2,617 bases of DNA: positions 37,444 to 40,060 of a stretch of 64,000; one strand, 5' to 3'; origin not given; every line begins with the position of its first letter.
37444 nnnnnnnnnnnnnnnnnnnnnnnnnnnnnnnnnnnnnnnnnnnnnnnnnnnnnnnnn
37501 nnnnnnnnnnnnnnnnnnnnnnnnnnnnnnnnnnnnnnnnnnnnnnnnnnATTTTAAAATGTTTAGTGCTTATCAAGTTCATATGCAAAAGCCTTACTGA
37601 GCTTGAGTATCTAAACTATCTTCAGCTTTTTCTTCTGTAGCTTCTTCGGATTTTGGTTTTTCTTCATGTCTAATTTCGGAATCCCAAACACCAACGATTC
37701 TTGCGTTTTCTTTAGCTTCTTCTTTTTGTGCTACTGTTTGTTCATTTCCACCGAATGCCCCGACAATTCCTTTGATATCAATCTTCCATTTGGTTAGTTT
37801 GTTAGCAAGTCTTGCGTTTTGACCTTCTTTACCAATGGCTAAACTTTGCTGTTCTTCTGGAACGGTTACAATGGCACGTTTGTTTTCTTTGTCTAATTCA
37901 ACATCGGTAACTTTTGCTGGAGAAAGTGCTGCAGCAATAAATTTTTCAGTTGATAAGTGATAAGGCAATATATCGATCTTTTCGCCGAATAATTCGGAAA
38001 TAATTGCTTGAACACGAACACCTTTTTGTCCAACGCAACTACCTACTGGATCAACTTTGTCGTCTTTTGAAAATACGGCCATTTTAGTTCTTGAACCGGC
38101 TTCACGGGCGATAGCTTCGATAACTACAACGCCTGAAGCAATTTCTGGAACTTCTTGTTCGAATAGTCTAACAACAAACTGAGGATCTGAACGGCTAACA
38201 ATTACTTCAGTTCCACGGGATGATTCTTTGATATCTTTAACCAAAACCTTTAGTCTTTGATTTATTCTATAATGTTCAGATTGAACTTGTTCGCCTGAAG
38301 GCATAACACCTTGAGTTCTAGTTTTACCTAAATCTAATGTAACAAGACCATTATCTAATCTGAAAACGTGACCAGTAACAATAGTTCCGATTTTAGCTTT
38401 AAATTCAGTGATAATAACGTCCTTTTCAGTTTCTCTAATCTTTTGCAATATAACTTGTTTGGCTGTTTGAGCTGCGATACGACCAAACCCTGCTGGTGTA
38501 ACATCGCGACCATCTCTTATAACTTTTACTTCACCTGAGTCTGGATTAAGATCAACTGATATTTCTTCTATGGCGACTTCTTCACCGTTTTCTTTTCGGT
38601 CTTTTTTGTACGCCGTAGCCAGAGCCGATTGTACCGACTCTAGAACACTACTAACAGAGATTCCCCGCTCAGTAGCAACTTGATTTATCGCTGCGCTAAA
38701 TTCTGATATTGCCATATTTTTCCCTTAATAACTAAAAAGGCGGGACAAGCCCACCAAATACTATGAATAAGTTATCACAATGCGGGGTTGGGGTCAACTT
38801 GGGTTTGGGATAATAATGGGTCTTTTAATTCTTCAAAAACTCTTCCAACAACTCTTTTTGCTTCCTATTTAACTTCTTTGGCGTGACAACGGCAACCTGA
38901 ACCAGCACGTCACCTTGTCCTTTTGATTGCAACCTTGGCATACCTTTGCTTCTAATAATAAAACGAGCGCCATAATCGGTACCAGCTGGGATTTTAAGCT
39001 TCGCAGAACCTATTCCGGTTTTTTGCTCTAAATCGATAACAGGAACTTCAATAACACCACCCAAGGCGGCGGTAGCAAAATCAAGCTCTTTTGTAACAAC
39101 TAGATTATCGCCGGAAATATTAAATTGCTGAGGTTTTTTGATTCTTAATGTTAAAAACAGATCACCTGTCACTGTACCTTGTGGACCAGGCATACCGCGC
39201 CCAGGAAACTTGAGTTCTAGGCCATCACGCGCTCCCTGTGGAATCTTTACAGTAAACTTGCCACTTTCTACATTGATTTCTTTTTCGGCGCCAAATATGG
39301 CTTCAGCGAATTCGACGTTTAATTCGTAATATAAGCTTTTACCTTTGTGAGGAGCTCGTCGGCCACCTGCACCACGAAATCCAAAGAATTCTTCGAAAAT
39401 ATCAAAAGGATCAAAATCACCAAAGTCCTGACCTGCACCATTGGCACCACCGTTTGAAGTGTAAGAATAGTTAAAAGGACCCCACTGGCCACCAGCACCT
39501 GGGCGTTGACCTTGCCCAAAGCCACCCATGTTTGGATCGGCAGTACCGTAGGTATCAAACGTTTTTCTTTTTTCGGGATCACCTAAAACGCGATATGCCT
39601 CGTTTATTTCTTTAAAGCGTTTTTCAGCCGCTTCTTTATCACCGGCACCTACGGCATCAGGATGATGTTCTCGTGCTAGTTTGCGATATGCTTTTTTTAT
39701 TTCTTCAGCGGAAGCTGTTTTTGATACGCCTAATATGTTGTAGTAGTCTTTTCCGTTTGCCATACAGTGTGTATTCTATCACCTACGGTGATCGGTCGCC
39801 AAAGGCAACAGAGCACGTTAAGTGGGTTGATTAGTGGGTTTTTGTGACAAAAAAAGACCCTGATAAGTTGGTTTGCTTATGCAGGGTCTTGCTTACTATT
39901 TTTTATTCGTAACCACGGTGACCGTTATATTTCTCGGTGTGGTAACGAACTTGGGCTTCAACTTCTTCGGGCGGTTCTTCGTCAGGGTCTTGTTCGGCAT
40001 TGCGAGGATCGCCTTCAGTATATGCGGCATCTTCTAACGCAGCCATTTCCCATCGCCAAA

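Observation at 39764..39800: Identical 19-nt lambda-operator-like dyad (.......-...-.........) placed exactly 13 nt upstream of the ATG of both dnaJ-like and gltX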

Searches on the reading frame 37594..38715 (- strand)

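Call 7: search_protein_families(library=ncbifam, proteins=[window:37594-38715:-])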
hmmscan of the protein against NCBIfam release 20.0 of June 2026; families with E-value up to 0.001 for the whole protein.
window:37594-38715:- (373 aa): 5 families
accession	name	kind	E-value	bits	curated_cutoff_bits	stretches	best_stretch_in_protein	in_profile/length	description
TIGR01953.1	NusA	equivalog_domain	8.6e-99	330.8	253.4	2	72-316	94-337/340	transcription termination factor NusA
NF006645.0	PRK09202.4-5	equivalog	8.7e-57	192.9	532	1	84-338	131-395/540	transcription termination/antitermination protein NusA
NF006642.0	PRK09202.4-1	equivalog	3.3e-32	111.7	687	1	82-316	146-374/614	transcription termination/antitermination protein NusA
TIGR01952.1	nusA_arch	equivalog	2.9e-14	53.6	74.35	1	223-317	43-138/141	NusA-like transcription termination signal-binding factor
NF006261.0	PRK08406.1-5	equivalog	2.7e-06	27.1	231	1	222-337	41-159/173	transcription elongation factor NusA-like protein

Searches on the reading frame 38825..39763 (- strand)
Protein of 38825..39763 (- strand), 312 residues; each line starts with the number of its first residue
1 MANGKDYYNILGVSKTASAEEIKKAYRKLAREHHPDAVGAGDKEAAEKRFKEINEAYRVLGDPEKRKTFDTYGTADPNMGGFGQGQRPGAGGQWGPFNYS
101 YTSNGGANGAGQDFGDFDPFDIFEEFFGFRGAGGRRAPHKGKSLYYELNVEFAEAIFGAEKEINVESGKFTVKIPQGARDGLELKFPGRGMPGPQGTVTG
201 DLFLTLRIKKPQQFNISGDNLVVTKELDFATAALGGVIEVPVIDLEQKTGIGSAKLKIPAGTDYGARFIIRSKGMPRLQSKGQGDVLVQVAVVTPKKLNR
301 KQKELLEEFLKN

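Call 7: search_protein_families(library=ncbifam, proteins=[window:38825-39763:-])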
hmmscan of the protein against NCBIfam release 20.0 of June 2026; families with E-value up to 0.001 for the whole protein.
window:38825-39763:- (312 aa): 16 families
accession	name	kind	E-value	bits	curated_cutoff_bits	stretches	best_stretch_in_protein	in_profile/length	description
TIGR02349.1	DnaJ_bact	equivalog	8.9e-77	258.8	377.2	2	6-167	1-142/354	molecular chaperone DnaJ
NF008035.0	PRK10767.1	subfamily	1.2e-69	235.2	338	2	5-167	4-140/374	molecular chaperone DnaJ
NF010885.0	PRK14292.1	equivalog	7.6e-60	202.8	585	2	6-166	3-137/371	chaperone protein DnaJ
NF010894.0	PRK14301.1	equivalog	3.2e-58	197.5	548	3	169-310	214-348/373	chaperone protein DnaJ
NF010892.0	PRK14299.1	equivalog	1.3e-55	188.8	392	1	4-306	3-280/291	chaperone protein DnaJ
NF010871.0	PRK14278.1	equivalog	4.6e-54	183.7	502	3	169-310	213-348/378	molecular chaperone DnaJ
NF010872.0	PRK14279.1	equivalog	5.9e-53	180.4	556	2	5-165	9-170/394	molecular chaperone DnaJ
NF010874.0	PRK14281.1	equivalog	2.3e-47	162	619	2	5-165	3-160/397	chaperone protein DnaJ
NF007618.0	PRK10266.1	equivalog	3e-38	132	403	1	5-307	4-288/306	curved DNA-binding protein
NF037946.1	terminal_TopJ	equivalog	4.9e-36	124.5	300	2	1-74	1-71/810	terminal organelle assembly protein TopJ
TIGR03835.1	termin_org_DnaJ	equivalog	3.7e-28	98.4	512.25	2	5-74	2-68/871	terminal organelle assembly protein TopJ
NF050028.1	CldAdptActJ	equivalog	4.3e-13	49.6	150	1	6-69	3-69/93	cold adaptation protein ActJcold adaptation protein ActJ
NF006948.0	PRK09430.1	equivalog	6.1e-10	39.1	162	1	6-60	201-260/267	co-chaperone DjlA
TIGR00714.1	hscB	equivalog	3.2e-06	27.3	46.75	1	21-66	7-53/156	Fe-S protein assembly co-chaperone HscB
NF002935.0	PRK03578.1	equivalog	0.00041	20.9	198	1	6-69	7-75/176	Fe-S protein assembly co-chaperone HscB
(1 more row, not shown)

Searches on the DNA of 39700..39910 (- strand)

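Call 55: search_rna_families(source=window, start=39700, end=39910, threshold=evalue, max_evalue=10)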
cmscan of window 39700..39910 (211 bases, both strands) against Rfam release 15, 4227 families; matches with E-value up to 10: 4.
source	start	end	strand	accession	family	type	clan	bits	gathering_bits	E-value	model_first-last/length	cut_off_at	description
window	39845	39906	-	RF02430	SpF19_sRNA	Gene; sRNA;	-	17.2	60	1.4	1-99/99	no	Streptococcus sRNA SpF19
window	39742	39793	-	RF02931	Bacilli-1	Gene; sRNA;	-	13.6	55.6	1.4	1-65/65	no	Bacilli-1 RNA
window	39854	39902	-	RF00195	RsmY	Gene; sRNA;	CL00106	12.3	57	0.55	86-121/121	no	RsmY RNA family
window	39700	39736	-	RF02943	Bacteroidales-2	Gene; sRNA;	-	7.9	204.3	7.2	344-380/392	3'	Bacteroidales-2 RNA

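Call 97: search_dna_similar(query=window:39764-39830:-, collection=phages, mode=distant, max_evalue=1, max_rows=10)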
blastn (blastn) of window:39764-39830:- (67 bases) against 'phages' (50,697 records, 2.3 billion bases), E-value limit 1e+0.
No match.
